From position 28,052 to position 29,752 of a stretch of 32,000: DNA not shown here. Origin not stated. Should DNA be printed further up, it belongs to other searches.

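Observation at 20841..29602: Island-borne BCR/2-hydroxyacyl-CoA-dehydratase-type radical enzyme with two unlike ATPases, a GlcD/GlcF-type dehydrogenase and an MBL hydrolase; substrate unknown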

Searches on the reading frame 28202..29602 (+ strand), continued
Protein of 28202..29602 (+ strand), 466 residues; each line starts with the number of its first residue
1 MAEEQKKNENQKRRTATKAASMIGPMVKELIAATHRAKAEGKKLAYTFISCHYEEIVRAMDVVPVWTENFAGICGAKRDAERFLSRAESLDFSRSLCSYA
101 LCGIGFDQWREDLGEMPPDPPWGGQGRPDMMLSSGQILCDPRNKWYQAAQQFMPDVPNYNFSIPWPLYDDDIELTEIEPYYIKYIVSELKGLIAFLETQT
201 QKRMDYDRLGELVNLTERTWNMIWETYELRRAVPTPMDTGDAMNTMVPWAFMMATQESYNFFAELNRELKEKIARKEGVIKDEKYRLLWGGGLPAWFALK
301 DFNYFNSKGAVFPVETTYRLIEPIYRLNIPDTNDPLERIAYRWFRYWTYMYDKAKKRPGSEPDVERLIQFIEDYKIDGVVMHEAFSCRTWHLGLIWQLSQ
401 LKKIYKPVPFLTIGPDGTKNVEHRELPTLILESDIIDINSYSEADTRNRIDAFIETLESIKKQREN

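Call 31: find_encoding_contigs(protein=P0121, flank=10000, max_places=4)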
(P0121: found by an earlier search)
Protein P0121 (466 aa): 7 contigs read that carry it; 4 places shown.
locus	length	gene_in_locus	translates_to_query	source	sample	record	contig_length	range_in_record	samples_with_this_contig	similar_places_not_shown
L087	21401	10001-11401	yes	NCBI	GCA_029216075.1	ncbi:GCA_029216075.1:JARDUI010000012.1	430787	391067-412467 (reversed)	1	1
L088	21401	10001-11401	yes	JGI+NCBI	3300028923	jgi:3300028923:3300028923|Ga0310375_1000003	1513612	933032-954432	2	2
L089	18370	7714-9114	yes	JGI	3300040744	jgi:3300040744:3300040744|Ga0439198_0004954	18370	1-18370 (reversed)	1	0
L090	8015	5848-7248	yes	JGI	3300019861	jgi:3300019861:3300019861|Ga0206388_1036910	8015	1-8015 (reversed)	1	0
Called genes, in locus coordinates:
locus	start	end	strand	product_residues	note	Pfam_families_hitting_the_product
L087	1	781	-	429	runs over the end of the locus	PF05697:Trigger_N, PF00254:FKBP_C, PF05698:Trigger_C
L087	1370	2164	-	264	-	PF01791:DeoC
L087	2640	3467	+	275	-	PF01869:BcrAD_BadFG, PF06723:MreB_Mbl (faint), PF02782:FGGY_C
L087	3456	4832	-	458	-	PF13183:Fer4_8, PF13237:Fer4_10 (weak), PF12838:Fer4_7, PF13534:Fer4_17, PF02754:CCG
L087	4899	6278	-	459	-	PF01565:FAD_binding_4, PF02913:FAD-oxidase_C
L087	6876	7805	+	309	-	PF00753:Lactamase_B, PF19583:ODP (weak)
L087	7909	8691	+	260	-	PF01869:BcrAD_BadFG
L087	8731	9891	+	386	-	PF06050:HGD-D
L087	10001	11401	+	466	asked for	PF06050:HGD-D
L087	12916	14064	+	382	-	PF02771:Acyl-CoA_dh_N, PF02770:Acyl-CoA_dh_M, PF00441:Acyl-CoA_dh_1, PF08028:Acyl-CoA_dh_2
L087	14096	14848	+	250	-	PF01012:ETF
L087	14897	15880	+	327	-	PF01012:ETF, PF00766:ETF_alpha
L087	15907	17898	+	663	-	PF12797:Fer4_2 (faint), PF12838:Fer4_7 (weak), PF13183:Fer4_8, PF13187:Fer4_9, PF13237:Fer4_10, PF02754:CCG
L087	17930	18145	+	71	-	PF00364:Biotin_lipoyl, PF25917:BSH_RND (weak), PF25973:BSH_CzcB (faint), PF25984:BSH_YknX (faint)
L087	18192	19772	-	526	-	PF00474:SSF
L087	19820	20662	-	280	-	PF08282:Hydrolase_3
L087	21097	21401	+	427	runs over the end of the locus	PF00535:Glycos_transf_2, PF21969:MGS_GT (weak)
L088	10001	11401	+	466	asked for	PF06050:HGD-D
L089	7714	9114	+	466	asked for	PF06050:HGD-D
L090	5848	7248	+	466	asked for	PF06050:HGD-D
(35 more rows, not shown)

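Call 65: search_protein_families(library=ncbifam, proteins=[L087:12916-14064:+, L087:15907-17898:+, L087:17930-18145:+, L087:18192-19772:-], max_evalue=1e-8)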
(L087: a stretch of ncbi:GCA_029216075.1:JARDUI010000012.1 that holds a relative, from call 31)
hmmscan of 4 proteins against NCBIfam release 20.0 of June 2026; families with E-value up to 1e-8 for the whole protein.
L087:12916-14064:+ (382 aa): 23 families
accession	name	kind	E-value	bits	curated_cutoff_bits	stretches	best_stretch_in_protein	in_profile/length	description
NF045552.1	GlutCoADH_Des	equivalog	1.5e-141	472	470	1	1-377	1-377/387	glutaryl-CoA dehydrogenase Acd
NF042972.1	AcrlCoAredClosAcrC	equivalog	3.2e-112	374.9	640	1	1-380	1-377/378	acryloyl-CoA reductase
NF043006.1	CyhCrbnylCoADH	equivalog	2.1e-83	280.5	650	1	6-381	5-377/380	cyclohexane-1-carbonyl-CoA dehydrogenase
NF058590.1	AcCoDHFadEBacil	equivalog_domain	9.1e-80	268.8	600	1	4-382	20-413/586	acyl-CoA dehydrogenase FadE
NF042439.1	SulpropCoADesulf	equivalog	5.8e-79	265.5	600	1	16-381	4-372/379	3-sulfinopropanoyl-CoA desulfinase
NF053553.1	prodigi_MBC_PigA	equivalog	1.7e-77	261.1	500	1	1-379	1-379/381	prodigiosin MBC biosynthesis dehydrogenase PigA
NF008997.0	PRK12341.1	equivalog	5e-68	229.9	537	1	1-381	1-378/382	acyl-CoA dehydrogenase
NF045652.1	ProlPCPDhRedW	equivalog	1.5e-67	228.1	650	1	8-379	3-373/376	L-prolyl-[peptidyl-carrier protein] dehydrogenase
TIGR03207.1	cyc_hxne_CoA_dh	equivalog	1.1e-57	195.5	575.35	1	6-378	2-370/372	cyclohexanecarboxyl-CoA dehydrogenase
NF052270.1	Staph_DH_FadE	equivalog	6.6e-57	193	600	1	6-379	22-393/400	acyl-CoA dehydrogenase FadE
NF002885.1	PRK03354.1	equivalog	6.1e-56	190.1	540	1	1-380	1-374/378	crotonobetainyl-CoA dehydrogenase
TIGR03204.1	pimC_large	equivalog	2.2e-40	138.8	623.85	1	5-369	4-363/395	pimeloyl-CoA dehydrogenase large subunit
TIGR03203.1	pimD_small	equivalog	1.6e-31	109.7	652.7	1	31-369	32-366/378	pimeloyl-CoA dehydrogenase small subunit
NF049984.1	Rv1679_FadE16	equivalog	1e-30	107.2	600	1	33-370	21-356/371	Rv1679 family acyl-CoA dehydrogenase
NF007000.1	PRK09463.1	subfamily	1.1e-30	106.6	600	1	32-345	69-398/726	acyl-CoA dehydrogenase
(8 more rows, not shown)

L087:15907-17898:+ (663 aa): 11 families
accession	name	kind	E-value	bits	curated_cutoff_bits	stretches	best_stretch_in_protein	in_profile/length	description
NF004898.0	PRK06259.1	equivalog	1.3e-49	169.2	385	1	260-659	115-485/488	fumarate reductase (CoM/CoB) subunit TfrB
NF045670.1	quin_L_LdhH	equivalog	1.5e-30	106.1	800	1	424-658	468-705/706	L-lactate dehydrogenase (quinone) large subunit LdhH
NF045724.1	ferredox_TmcB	equivalog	2.3e-20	72.6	735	1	280-652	42-420/430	electron transfer complex ferredoxin TmcB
NF045796.1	DsrK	equivalog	7.6e-17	61.1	400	1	278-636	49-416/453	sulfate reduction electron transfer complex DsrMKJOP subunit DsrK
NF045663.1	diclust_near_Sec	equivalog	1.8e-16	59.4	530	1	336-616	346-602/759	pyridine nucleotide-disulfide oxidoreductase/dicluster-binding protein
NF008369.0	PRK11168.1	equivalog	2.7e-16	59.5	278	1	422-637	166-381/401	anaerobic glycerol-3-phosphate dehydrogenase subunit C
NF045711.1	sulf_resp_HmcF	equivalog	2.6e-13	49.6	750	1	520-633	306-422/457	sulfate respiration complex iron-sulfur protein HmcF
NF038018.1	qmoC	equivalog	1.4e-09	37.9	300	0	8-174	157-320/360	quinone-interacting membrane-bound oxidoreductase complex subunit QmoC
TIGR03290.1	CoB_CoM_SS_C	equivalog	3.7e-09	36.7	160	0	335-373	38-76/144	CoB--CoM heterodisulfide reductase subunit C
NF041890.1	hdrC_Methbact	equivalog_domain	4.6e-09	36.1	270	0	267-307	17-56/192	ferredoxin:CoB-CoM heterodisulfide reductase subunit HdrC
TIGR00384.1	dhsB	subfamily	5.9e-09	35.7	88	0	272-367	133-220/222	succinate dehydrogenase and fumarate reductase iron-sulfur protein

L087:17930-18145:+ (71 aa): 13 families
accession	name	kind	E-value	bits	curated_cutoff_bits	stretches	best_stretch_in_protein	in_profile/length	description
NF004547.1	PRK05889.1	equivalog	6.5e-17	61.5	75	1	1-71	1-71/71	biotin/lipoyl-binding carrier protein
NF006079.0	PRK08225.1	equivalog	5.7e-16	58.3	95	1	4-71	3-70/70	acetyl-CoA carboxylase biotin carboxyl carrier protein subunit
NF006761.0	PRK09282.1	domain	6.2e-16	58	402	1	3-70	522-589/591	pyruvate carboxylase subunit B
TIGR01235.1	pyruv_carbox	equivalog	2.3e-15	55.2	1114.45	1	3-71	1075-1143/1143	pyruvate carboxylase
NF010643.0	PRK14040.1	subfamily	2e-14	53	892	1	3-70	527-594/595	oxaloacetate decarboxylase subunit alpha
NF005117.0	PRK06549.1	equivalog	4.2e-14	53.2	159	1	4-67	63-126/130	acetyl-CoA carboxylase biotin carboxyl carrier protein subunit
NF009554.0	PRK12999.1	equivalog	6.5e-14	50.7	965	1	3-71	1078-1146/1147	pyruvate carboxylase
TIGR01108.1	oadA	equivalog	6.7e-14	51.3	756.5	1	3-67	518-582/582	sodium-extruding oxaloacetate decarboxylase subunit alpha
NF004173.0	PRK05641.1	equivalog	7.4e-14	52.6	199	1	4-68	86-150/153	putative acetyl-CoA carboxylase biotin carboxyl carrier protein subunit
TIGR02712.1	urea_carbox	equivalog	1.3e-13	49.6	1303.85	1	3-71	1133-1201/1201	urea carboxylase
NF047903.1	MmDecMmdC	equivalog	1.7e-13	51.1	200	1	4-70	65-131/132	methylmalonyl-CoA decarboxylase subunit gamma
TIGR00531.1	BCCP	equivalog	4.1e-10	40.3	115.2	1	18-71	102-155/156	acetyl-CoA carboxylase biotin carboxyl carrier protein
NF008814.0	PRK11854.1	equivalog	1.5e-09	36.8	722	1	1-71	1-75/637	pyruvate dehydrogenase complex dihydrolipoyllysine-residue acetyltransferase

L087:18192-19772:- (526 aa): 6 families
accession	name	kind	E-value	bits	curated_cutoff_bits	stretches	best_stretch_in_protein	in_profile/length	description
TIGR00813.1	sss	superfamily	4.2e-60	204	184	1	35-466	1-411/411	sodium/solute symporter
NF007790.0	PRK10484.1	equivalog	2.8e-33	115.5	401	1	7-487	5-465/527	solute:sodium symporter family transporter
TIGR02121.1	Na_Pro_sym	equivalog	7.3e-22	77.7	515.5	1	8-484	4-449/488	sodium/proline symporter PutP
TIGR02119.1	panF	equivalog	2.6e-17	63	328.05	1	302-484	276-448/471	sodium/pantothenate symporter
NF011948.0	PRK15419.1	equivalog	2.7e-15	56.2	955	0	7-209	7-207/502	sodium/proline symporter PutP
TIGR03648.1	Na_symport_lg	subfamily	9.7e-10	37.5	320.75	0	339-476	355-483/547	VC_2705 family sodium/solute symporter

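Call 67: search_protein_representatives(protein=window:28202-29599:+)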
Query: 466 residues. Proteins with E-value up to 0.001 (for the whole library): 1057; up to 1e-10: 529; up to 1e-30: 139. The best 150 are listed.
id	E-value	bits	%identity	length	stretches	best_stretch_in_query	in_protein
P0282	6.8e-145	499.7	59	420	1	8-360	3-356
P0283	2.7e-122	425.2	48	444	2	15-403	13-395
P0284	3.7e-120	418.1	48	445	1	11-465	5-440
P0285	1.6e-89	317.1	71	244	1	237-419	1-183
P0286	6.6e-84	298.6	39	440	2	23-391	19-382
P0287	2.2e-81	290.3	40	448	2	12-401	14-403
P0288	2.3e-81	290.2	40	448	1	15-464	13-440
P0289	1.8e-78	280.6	37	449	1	2-458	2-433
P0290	2.1e-78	280.4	50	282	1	14-280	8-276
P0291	1.8e-77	277.3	39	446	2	14-394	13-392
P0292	2.4e-76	273.7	73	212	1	1-166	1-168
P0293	2.2e-74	267.2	37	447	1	6-464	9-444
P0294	3.7e-74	266.4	41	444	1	15-461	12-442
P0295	1.0e-71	258.4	37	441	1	19-464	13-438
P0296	1.8e-70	254.3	80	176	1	15-152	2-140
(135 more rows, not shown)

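Call 69: predict_structure(alignment_id=A1)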
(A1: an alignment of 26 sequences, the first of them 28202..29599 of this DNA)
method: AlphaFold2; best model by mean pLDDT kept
length: 466 residues; sequences in the alignment: 26
mean_pLDDT: 55.8   pTM: 0.63
mean pLDDT of the five models: 55.8, 53.8, 53.4, 48.1, 46.0
residues with pLDDT >= 90: 46; 70-90: 96; 50-70: 85; < 50: 239
segments of 3 or more residues with pLDDT < 50: 2-9, 11-13, 67-84, 86-125, 135-145, 238-244, 280-321, 357-462, 464-466
pLDDT, mean of each block of 10 residues (from residue 1): 46 55 63 73 74 84 64 35 46 36 33 37 57 52 50 74 62 79 91 95 96 90 77 56 54 83 85 70 34 27 28 38 64 90 76 54 40 31 31 31 29 33 33 28 42 46 47
secondary structure, 60 per line:
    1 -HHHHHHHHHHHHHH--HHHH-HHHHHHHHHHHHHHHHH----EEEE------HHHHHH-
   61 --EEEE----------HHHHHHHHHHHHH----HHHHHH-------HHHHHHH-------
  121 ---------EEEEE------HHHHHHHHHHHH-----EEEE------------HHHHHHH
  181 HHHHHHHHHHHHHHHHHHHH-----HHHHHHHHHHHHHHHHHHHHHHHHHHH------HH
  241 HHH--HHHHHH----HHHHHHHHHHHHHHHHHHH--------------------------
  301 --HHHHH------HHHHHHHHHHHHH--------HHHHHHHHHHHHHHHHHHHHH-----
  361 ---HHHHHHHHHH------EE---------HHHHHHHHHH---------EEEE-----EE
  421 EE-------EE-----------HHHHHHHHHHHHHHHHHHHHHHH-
elements in order: H2-15 H18-21 H23-39 E44-47 H54-59 E63-66 H77-89 H94-99 H107-113 E130-134 H141-152 E158-161 H174-200 H206-232 H239-243 H246-251 H256-274 H303-307 H314-326 H335-355 H364-373 H391-400 E410-413 E419-422 H443-465

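Call 71: search_protein_families(library=ncbifam, alignment_id=A2, max_evalue=1e-60)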
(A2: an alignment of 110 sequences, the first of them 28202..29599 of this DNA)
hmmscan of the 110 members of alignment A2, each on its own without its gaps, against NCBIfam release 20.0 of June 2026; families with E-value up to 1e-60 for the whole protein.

A. member 1, window:28202-29599:+ (466 aa): 0 families

B. families by the number of members that match (of 110 scanned): 2 families
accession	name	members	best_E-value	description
NF052455.1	HyiscapDhHadB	33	1.2e-92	(R)-2-hydroxyisocaproyl-CoA dehydratase subunit alpha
TIGR03191.1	benz_CoA_bzdO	1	2.3e-66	benzoyl-CoA reductase, bzd-type, subunit O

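Call 76: predict_structure(alignment_id=A2)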
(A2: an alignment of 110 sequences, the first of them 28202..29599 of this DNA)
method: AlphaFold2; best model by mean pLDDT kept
length: 466 residues; sequences in the alignment: 110
mean_pLDDT: 94.2   pTM: 0.92
mean pLDDT of the five models: 94.2, 93.6, 93.5, 93.5, 93.3
residues with pLDDT >= 90: 417; 70-90: 28; 50-70: 21; < 50: 0
segments of 3 or more residues with pLDDT < 50: none
pLDDT, mean of each block of 10 residues (from residue 1): 73 91 96 98 93 92 97 98 98 97 98 98 98 89 96 97 92 96 97 98 98 98 98 98 95 97 98 98 98 96 98 96 95 98 95 93 96 97 95 93 77 63 82 98 98 97 90
secondary structure, 60 per line:
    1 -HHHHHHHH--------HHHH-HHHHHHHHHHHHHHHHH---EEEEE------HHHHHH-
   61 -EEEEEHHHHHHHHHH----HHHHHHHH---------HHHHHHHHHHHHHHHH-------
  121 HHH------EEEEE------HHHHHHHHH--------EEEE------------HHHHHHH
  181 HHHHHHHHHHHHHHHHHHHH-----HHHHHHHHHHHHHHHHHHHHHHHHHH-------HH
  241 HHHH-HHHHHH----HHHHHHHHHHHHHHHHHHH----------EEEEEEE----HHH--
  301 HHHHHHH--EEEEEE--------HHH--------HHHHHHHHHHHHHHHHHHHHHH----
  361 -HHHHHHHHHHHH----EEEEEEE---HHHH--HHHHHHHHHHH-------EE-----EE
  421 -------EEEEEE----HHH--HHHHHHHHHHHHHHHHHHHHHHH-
elements in order: H2-9 H18-21 H23-39 E43-47 H54-59 E62-66 H67-76 H81-88 H98-113 E130-134 H141-149 E158-161 H174-200 H206-231 H239-244 H246-251 H256-274 E285-291 H301-307 E310-315 H335-356 H362-373 E378-384 H388-391 H394-404 E428-433 H443-465

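Call 79: fold_search(model_id=the predicted structure, library=pdb)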
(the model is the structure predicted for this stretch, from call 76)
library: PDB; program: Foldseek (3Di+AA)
matches with E <= 10: 428; with E <= 0.001: 20
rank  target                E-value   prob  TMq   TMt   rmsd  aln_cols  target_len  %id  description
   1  8s02_A                7.5e-22  1.00  0.78  0.83   3.6       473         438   19  BzdNO-benzoyl-CoA complex (released 2025-03-05)
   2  8s02_C                2.1e-21  1.00  0.77  0.83   3.7       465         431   20  BzdNO-benzoyl-CoA complex (released 2025-03-05)
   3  8s2r_C                3.0e-21  1.00  0.77  0.83   3.7       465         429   20  BzdNO in partially coenzyme A - free state (released 2025-03-05)
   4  9g87_A                1.9e-20  1.00  0.79  0.84   3.3       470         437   21  3-methylbenzoyl-CoA reductase from Thauera chlorobenzoica (subunits MbdON ) (released 2026-02-04)
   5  9gai_A                2.4e-20  1.00  0.80  0.85   4.2       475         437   19  3-methylbenzoyl-CoA reductase from Thauera chlorobenzoica (MbdONPQ) (released 2026-02-18)
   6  3o3o_A                6.4e-20  1.00  0.76  0.88   3.4       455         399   19  (R)-2-hydroxyisocaproyl-CoA dehydratase in complex with (R)-2-hydroxyisocaproate (released 2011-03-16)
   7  9gai_E                8.5e-20  1.00  0.78  0.83   4.8       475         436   20  3-methylbenzoyl-CoA reductase from Thauera chlorobenzoica (MbdONPQ) (released 2026-02-18)
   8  3o3m_C                2.7e-19  1.00  0.76  0.88   3.4       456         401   19  (R)-2-Hydroxyisocaproyl-CoA Dehydratase (released 2011-03-16)
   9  3o3m_A                3.5e-19  1.00  0.76  0.88   3.4       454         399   19  (R)-2-Hydroxyisocaproyl-CoA Dehydratase (released 2011-03-16)
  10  7yzm_A                2.2e-15  1.00  0.67  0.73   4.8       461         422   20  MgADPNP-bound DCCP:DCCP-R complex (released 2022-12-28)
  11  6eno                  5.5e-15  1.00  0.66  0.73   4.7       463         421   20  Double cubane cluster oxidoreductase (released 2018-03-14)
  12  7yyl_D                2.0e-14  1.00  0.66  0.72   4.6       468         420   20  nucleotide-free DCCP:DCCP-R complex (released 2022-12-28)
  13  7yyl_A                2.4e-13  1.00  0.66  0.72   4.7       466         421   19  nucleotide-free DCCP:DCCP-R complex (released 2022-12-28)
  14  7yyl_B                3.4e-13  1.00  0.66  0.72   4.7       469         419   20  nucleotide-free DCCP:DCCP-R complex (released 2022-12-28)
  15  3o3n_B                4.7e-12  1.00  0.62  0.75   5.3       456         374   19  (R)-2-hydroxyisocaproyl-CoA dehydratase in complex with its substrate (R)-2-hydroxyisocaproyl-CoA (released 2011-03-16)
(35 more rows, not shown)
